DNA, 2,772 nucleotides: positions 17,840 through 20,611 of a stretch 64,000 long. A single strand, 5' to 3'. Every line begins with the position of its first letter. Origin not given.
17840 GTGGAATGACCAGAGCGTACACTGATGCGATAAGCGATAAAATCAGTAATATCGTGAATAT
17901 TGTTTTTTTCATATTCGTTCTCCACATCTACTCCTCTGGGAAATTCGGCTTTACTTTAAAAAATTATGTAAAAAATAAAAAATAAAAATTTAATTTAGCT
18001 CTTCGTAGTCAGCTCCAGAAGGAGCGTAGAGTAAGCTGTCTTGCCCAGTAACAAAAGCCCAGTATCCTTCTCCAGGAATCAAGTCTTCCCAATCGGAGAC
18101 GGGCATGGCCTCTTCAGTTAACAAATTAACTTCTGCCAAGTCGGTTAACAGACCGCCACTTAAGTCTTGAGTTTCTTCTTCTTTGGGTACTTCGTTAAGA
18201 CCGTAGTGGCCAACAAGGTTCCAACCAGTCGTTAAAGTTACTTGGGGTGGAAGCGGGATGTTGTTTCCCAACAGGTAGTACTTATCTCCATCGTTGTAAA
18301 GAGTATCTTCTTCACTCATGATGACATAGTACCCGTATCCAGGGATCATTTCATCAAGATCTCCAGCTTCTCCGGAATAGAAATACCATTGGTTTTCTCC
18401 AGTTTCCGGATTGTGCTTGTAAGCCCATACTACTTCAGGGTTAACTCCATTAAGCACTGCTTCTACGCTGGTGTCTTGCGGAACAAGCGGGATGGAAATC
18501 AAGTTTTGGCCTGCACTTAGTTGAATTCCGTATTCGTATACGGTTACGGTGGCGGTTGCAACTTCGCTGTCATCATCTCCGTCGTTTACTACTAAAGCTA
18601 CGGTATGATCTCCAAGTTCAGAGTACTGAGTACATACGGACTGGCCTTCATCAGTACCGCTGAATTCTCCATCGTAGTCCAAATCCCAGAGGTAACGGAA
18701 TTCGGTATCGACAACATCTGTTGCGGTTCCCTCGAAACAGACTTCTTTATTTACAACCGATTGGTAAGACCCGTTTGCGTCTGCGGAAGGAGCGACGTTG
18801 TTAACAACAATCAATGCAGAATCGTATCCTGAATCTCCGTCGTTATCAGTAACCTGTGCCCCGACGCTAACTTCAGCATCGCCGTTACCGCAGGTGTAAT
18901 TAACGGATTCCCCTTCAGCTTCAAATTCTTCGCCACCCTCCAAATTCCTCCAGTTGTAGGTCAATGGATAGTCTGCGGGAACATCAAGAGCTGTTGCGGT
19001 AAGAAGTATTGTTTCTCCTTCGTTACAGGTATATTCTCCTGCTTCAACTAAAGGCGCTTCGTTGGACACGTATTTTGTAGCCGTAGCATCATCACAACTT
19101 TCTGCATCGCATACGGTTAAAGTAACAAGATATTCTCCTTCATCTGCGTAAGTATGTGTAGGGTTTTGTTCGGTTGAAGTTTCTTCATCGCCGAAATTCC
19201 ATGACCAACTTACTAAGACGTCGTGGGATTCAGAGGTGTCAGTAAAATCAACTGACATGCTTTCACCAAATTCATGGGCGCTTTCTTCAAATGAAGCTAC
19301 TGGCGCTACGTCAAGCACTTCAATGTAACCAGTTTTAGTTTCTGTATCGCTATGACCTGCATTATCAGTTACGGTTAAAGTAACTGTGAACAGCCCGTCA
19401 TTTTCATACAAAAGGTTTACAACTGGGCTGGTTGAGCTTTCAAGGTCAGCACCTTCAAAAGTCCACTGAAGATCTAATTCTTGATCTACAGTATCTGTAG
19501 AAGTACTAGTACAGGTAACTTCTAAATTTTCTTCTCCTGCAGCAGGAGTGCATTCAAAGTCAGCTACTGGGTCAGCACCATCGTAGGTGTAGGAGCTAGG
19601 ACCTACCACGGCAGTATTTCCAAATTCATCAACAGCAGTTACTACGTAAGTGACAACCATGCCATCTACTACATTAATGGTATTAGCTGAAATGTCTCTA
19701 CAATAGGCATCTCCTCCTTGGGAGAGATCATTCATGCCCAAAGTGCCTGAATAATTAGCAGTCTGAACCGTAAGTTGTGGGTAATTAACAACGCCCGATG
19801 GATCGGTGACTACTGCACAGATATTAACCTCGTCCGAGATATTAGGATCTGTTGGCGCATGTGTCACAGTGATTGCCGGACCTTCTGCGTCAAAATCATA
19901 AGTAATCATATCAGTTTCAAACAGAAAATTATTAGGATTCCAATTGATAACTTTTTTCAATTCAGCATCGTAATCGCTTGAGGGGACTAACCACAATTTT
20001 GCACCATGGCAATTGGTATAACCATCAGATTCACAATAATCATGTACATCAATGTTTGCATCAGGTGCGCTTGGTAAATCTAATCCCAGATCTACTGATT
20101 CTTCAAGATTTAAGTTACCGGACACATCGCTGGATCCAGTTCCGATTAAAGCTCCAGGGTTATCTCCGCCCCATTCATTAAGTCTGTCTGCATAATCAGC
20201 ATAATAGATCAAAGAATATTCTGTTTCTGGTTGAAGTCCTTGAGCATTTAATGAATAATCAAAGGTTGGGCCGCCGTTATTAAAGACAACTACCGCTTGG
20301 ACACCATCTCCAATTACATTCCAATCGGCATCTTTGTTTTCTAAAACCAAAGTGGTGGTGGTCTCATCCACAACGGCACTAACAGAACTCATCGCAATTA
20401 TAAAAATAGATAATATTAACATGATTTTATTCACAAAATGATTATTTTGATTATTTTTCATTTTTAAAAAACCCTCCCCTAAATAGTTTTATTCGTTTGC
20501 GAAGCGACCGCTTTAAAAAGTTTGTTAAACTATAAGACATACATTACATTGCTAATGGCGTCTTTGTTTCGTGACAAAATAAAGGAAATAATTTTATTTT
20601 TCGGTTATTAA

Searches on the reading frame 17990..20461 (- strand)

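Call 19: search_protein_families(library=ncbifam, proteins=[window:17990-20461:-])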
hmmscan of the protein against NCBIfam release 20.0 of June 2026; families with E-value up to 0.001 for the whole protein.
window:17990-20461:- (823 aa): 1 family
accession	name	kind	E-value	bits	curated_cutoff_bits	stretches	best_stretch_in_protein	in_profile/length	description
TIGR00864.1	PCC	subfamily_domain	3.8e-11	40.1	1861.4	1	316-659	1154-1492/2700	polycystin cation channel protein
